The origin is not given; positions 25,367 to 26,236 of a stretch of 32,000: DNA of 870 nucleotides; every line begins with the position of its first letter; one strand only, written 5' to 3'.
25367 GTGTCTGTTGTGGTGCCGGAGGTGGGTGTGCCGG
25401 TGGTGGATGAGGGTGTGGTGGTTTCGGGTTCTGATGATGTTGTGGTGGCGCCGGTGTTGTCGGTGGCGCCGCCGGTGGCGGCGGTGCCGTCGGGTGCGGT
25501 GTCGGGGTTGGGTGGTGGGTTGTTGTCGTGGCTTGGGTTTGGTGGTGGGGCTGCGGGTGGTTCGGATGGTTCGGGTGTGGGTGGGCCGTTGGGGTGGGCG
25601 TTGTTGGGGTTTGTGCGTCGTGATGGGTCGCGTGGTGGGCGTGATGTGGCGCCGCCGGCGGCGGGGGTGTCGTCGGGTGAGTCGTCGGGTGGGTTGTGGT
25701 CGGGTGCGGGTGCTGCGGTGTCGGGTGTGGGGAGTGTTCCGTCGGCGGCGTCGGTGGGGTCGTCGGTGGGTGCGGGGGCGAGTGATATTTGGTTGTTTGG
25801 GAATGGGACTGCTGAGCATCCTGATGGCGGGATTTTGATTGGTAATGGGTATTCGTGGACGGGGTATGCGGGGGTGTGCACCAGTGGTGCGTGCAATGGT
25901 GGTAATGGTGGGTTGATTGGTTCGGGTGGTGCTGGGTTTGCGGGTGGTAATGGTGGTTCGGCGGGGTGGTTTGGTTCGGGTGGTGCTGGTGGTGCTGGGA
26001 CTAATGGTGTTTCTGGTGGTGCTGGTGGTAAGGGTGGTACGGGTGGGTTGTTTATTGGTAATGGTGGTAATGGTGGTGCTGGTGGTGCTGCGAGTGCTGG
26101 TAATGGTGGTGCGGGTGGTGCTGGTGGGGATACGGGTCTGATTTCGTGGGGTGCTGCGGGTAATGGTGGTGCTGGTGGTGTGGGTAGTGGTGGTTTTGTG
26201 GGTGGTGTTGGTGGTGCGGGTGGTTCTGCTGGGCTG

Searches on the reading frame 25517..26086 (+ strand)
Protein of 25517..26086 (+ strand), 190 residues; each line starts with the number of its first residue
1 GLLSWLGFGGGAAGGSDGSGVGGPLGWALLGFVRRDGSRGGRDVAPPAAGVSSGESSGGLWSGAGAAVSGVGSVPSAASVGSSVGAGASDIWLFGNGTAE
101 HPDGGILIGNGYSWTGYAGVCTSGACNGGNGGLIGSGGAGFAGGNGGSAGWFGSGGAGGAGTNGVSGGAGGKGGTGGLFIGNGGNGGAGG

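Call 22: find_related_loci(query=A3, collection=genome_contigs, flank=10000)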
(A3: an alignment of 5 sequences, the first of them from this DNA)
Query A3 (190 aa) in genome_contigs; peptide patterns used: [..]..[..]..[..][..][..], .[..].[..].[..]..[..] (x = any residue, [..] = any of these).
351 stretches matched a pattern; 236 encode a relative of the query (tblastn E <= 1e-3); the best 80 are kept; 80 distinct loci.
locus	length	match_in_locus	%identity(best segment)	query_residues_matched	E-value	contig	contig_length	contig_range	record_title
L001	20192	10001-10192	52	25-127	5e-22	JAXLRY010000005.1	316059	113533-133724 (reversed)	MAG: Mycobacterium sp. isolate STL-ACT21 C1.328.fa-5, whole genome shotgun sequence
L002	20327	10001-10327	54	2-148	2e-21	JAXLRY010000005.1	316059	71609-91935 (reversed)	MAG: Mycobacterium sp. isolate STL-ACT21 C1.328.fa-5, whole genome shotgun sequence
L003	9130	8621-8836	56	60-127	2e-20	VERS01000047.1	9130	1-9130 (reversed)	MAG: Mycobacterium sp. isolate ZLKRG49 NODE_8468_length_9130_cov_2.583805, whole genome shotgun sequence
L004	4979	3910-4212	56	49-152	3e-20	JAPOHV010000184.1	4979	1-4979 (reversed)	MAG: Mycobacteriaceae bacterium isolate bin19 k141_1780187_length_4979_cov_130.0079, whole genome shotgun sequence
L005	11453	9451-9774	46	1-134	2e-19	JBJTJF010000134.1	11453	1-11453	MAG: Mycobacterium sp. isolate samp_4311_semibin_196 samp_4311_830504, whole genome shotgun sequence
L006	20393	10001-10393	52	47-165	2e-19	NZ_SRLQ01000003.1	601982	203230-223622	Mycolicibacterium sp. CH28 CH28_MIRA5_MiSeq_deconseq_c3, whole genome shotgun sequence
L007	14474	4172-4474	46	36-126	8e-19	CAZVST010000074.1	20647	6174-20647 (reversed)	MAG TPA_asm: uncultured Mycobacterium sp. isolate SRP242652_co2_113 genome assembly, contig: NODE_2896_length_20647_cov_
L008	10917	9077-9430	39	1-134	4e-19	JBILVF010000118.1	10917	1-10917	MAG: Mycobacterium sp. isolate ME2018-08-14_3300043803_group8_bin274 Rohwer_bin214_scaffold_10683_c1, whole genome shotg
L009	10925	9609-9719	86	90-126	3e-18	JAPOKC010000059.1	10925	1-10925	MAG: Mycobacteriaceae bacterium isolate bin79 NODE_59_length_10925_cov_7.883389, whole genome shotgun sequence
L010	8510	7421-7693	43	14-126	8e-18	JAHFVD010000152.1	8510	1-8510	MAG: Mycobacterium sp. isolate nzgw95 NODE_6477_length_8511_cov_6.718355, whole genome shotgun sequence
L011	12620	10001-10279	41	1-126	5e-18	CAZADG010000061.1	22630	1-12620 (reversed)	MAG TPA_asm: uncultured Mycobacterium sp. isolate SRP318679_co1_30 genome assembly, contig: NODE_3636_length_22630_cov_1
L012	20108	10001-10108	89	91-126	4e-18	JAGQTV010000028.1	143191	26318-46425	MAG: Mycobacterium sp. isolate HKST-UBA42 k127_1186466, whole genome shotgun sequence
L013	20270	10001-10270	47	31-133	9e-18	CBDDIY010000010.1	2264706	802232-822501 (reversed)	MAG: Mycobacterium sp. isolate 21dd6d85-38c3-46e2-8c81-89ad3218746b genome assembly, contig: contig_9, whole genome shot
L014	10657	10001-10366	48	2-152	1e-17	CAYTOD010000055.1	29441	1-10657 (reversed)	MAG TPA_asm: uncultured Mycobacterium sp. isolate SRP285395_co2_383 genome assembly, contig: NODE_2540_length_29441_cov_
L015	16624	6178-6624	53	2-148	1e-17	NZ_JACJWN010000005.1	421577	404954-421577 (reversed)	MAG: Mycolicibacterium sp. isolate HK-STAS-ACTI-10 HK-STAS-ACTI-10_5, whole genome shotgun sequence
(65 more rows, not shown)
